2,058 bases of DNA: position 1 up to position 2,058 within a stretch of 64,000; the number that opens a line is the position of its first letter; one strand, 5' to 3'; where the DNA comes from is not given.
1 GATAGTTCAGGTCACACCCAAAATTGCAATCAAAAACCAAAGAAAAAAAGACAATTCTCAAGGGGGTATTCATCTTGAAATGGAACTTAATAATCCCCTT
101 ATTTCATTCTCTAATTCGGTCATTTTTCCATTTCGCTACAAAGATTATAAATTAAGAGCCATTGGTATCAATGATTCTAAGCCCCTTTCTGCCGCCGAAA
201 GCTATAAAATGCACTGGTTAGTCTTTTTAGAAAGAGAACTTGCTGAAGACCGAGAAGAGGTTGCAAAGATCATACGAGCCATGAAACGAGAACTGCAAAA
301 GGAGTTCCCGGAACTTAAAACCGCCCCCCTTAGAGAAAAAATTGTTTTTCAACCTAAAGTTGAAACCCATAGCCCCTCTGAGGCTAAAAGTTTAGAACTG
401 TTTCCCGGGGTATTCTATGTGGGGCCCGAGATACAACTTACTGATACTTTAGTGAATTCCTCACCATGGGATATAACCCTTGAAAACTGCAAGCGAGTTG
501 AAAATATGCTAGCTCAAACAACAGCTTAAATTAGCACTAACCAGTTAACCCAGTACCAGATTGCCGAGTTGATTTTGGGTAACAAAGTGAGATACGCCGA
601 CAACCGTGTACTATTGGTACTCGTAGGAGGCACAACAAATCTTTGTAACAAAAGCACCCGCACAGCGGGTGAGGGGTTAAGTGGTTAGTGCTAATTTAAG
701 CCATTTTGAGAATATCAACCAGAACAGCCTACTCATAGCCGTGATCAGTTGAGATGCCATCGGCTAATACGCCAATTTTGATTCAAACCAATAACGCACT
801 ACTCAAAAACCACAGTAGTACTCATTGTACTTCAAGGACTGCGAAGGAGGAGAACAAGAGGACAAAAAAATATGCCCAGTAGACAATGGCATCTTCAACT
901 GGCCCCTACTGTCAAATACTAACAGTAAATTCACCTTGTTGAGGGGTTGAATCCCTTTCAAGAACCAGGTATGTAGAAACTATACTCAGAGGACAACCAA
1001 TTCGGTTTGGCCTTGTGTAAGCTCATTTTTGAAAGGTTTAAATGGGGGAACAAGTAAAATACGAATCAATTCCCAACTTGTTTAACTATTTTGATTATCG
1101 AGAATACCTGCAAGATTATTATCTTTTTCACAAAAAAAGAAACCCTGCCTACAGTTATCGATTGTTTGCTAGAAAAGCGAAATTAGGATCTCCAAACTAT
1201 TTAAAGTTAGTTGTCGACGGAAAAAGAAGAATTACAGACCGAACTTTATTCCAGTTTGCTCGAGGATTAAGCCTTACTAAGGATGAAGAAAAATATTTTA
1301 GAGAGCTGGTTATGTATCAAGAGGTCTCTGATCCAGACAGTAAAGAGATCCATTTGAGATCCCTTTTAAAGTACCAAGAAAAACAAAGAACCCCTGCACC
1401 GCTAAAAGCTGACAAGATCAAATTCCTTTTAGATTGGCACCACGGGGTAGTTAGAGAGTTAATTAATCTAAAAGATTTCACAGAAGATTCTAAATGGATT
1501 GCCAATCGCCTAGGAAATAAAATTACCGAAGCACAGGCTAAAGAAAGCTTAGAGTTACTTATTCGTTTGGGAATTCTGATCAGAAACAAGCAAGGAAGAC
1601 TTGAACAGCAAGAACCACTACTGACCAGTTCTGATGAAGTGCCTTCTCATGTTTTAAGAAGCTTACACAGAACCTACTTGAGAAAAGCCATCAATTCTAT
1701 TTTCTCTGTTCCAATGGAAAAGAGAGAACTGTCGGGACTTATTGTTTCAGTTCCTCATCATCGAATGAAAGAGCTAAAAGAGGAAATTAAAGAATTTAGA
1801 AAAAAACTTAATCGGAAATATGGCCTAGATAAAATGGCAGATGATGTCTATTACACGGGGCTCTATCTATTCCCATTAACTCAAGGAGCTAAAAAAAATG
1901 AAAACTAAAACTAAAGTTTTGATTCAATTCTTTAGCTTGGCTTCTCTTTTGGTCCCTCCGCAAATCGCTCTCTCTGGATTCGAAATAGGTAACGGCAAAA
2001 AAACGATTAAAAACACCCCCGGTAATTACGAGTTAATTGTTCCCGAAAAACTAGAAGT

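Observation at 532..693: Three-copy 161-162 bp structured repeat with compensatory substitutions: MITE or unassigned RNA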

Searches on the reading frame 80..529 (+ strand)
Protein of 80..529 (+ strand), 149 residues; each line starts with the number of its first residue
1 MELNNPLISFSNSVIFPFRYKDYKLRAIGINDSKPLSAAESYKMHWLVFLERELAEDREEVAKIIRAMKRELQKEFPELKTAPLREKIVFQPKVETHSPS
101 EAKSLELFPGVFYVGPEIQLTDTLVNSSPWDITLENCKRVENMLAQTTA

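Call 55: find_encoding_contigs(protein=window:80-529:+, flank=10000, max_places=5)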
Protein window:80-529:+ (149 aa): no gene with exactly this product is on record in the collection.

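Call 61: search_protein_families(library=ncbifam, proteins=[window:80-529:+], max_evalue=0.00001)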
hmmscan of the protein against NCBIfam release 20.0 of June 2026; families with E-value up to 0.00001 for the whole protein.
window:80-529:+ (149 aa): 0 families

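Call 71: search_protein_families(library=pfam, proteins=[window:80-529:+], max_evalue=0.01)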
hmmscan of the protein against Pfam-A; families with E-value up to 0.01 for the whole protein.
window:80-529:+ (149 aa): 0 families

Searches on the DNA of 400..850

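Call 14: search_rna_families(source=window, start=400, end=850, threshold=evalue, max_evalue=10)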
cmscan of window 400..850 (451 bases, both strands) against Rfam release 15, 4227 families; matches with E-value up to 10: 3.
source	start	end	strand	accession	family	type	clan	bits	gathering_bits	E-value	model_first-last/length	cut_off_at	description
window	487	529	-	RF03925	mir-1011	Gene; miRNA;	-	15.2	60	5.4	1-54/54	no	mir-1011 microRNA precursor family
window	739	797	+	RF04354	Plastid-ycf2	Cis-reg;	-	13.4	65.7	8.6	1-75/75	no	Plastid-ycf2 5UTR RNA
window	455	519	-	RF03071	Sodium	Cis-reg; riboswitch;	-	11.6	40.5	9.6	1-55/55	no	Na+ riboswitch aptamer (DUF1646)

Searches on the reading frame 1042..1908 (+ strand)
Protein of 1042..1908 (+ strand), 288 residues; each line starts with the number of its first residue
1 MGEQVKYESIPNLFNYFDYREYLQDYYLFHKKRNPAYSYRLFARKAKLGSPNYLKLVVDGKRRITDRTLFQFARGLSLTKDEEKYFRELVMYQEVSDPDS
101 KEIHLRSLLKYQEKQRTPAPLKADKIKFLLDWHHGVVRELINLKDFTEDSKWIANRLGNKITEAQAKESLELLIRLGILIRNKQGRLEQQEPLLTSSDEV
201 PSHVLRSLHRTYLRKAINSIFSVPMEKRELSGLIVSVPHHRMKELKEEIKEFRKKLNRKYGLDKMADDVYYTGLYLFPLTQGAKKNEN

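Call 61: search_protein_families(library=ncbifam, proteins=[window:1042-1908:+], max_evalue=0.00001)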
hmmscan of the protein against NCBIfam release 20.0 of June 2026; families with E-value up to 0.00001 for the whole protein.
window:1042-1908:+ (288 aa): 1 family
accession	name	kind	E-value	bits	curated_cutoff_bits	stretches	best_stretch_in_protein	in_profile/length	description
TIGR02147.1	Fsuc_second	paralog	4.9e-65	219.7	50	1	12-281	3-271/272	TIGR02147 family protein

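Call 74: find_homologous_proteins(query=window:1042-1908:+, max_evalue=1e-15)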
Query window:1042-1908:+ (288 aa): 249 proteins with E <= 1e-15 among 1254 candidates; the best 120 are listed.
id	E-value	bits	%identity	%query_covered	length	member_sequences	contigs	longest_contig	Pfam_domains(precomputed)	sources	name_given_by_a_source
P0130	8.3e-171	585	91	100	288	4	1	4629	PF14394.13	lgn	-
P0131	2.2e-165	567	90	99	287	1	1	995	PF14394.13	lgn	-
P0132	5.1e-165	566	89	99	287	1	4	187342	PF14394.13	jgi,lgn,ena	-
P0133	6.5e-165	565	89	99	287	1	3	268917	PF14394.13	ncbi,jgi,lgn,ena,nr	ncbi:MAG: TIGR02147 family protein [Proteobacteria bacterium]|nr:TIGR02147 family protein [Pseudomon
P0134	9.2e-165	565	89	99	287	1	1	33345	PF14394.13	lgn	-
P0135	1.1e-164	565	88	99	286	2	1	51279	PF14394.13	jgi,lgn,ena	jgi:uncharacterized protein (TIGR02147 family)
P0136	1.5e-164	564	89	99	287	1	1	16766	PF14394.13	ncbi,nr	ncbi:TIGR02147 family protein [bacterium]|nr:TIGR02147 family protein [bacterium]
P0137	6.4e-164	562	88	99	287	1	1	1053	PF14394.13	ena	-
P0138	1.0e-163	561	87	100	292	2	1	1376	PF14394.13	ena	-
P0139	1.0e-162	558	86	100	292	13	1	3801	PF14394.13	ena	-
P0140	7.9e-162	555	86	100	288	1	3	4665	PF14394.13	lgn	-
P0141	1.4e-161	554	86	100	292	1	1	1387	PF14394.13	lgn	-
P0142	5.0e-161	553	85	100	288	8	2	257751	PF14394.13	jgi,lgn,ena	jgi:uncharacterized protein (TIGR02147 family)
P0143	2.5e-160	550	86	100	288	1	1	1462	PF14394.13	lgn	-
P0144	3.1e-157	540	84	100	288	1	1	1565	PF14394.13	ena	-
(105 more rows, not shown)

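Call 75: find_encoding_contigs(protein=P0130, flank=5000, max_places=2)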
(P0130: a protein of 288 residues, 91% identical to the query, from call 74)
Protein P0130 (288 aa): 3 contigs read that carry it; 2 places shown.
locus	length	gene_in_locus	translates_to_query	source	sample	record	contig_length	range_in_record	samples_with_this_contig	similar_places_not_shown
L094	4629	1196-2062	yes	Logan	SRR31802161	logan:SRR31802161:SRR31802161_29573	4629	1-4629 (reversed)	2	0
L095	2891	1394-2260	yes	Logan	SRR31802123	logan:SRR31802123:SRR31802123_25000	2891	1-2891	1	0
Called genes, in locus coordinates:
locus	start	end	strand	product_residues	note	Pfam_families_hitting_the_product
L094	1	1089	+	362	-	?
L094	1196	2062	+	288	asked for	PF14394:DUF4423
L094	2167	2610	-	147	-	PF01281:Ribosomal_L9_N, PF03948:Ribosomal_L9_C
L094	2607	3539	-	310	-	-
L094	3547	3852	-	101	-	PF01084:Ribosomal_S18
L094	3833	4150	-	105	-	PF00436:SSB, PF22657:SSB_1 (weak)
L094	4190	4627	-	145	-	?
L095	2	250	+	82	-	?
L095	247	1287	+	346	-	-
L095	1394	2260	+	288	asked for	PF14394:DUF4423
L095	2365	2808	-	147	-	PF01281:Ribosomal_L9_N, PF03948:Ribosomal_L9_C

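Call 76: find_encoding_contigs(protein=P0132, flank=5000, max_places=2)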
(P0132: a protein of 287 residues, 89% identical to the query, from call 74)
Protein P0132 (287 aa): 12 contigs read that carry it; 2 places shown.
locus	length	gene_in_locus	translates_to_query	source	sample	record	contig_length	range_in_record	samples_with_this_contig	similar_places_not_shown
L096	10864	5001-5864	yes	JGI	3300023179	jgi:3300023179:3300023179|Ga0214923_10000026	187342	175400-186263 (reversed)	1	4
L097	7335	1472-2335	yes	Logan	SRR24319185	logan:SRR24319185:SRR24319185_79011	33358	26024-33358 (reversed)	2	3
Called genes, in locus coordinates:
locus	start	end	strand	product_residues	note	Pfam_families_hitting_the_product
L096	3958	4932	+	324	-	-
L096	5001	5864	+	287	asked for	PF14394:DUF4423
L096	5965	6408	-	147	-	PF01281:Ribosomal_L9_N, PF03948:Ribosomal_L9_C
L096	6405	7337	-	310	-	-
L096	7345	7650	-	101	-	PF01084:Ribosomal_S18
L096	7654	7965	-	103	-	PF00436:SSB, PF22657:SSB_1 (weak)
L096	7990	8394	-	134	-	PF01250:Ribosomal_S6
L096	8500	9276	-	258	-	-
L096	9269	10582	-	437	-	PF01301:Glyco_hydro_35 (faint)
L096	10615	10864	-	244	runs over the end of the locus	PF00149:Metallophos, PF12850:Metallophos_2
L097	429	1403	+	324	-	-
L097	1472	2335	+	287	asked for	PF14394:DUF4423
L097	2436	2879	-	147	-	PF01281:Ribosomal_L9_N, PF03948:Ribosomal_L9_C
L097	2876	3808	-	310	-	-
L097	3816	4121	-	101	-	PF01084:Ribosomal_S18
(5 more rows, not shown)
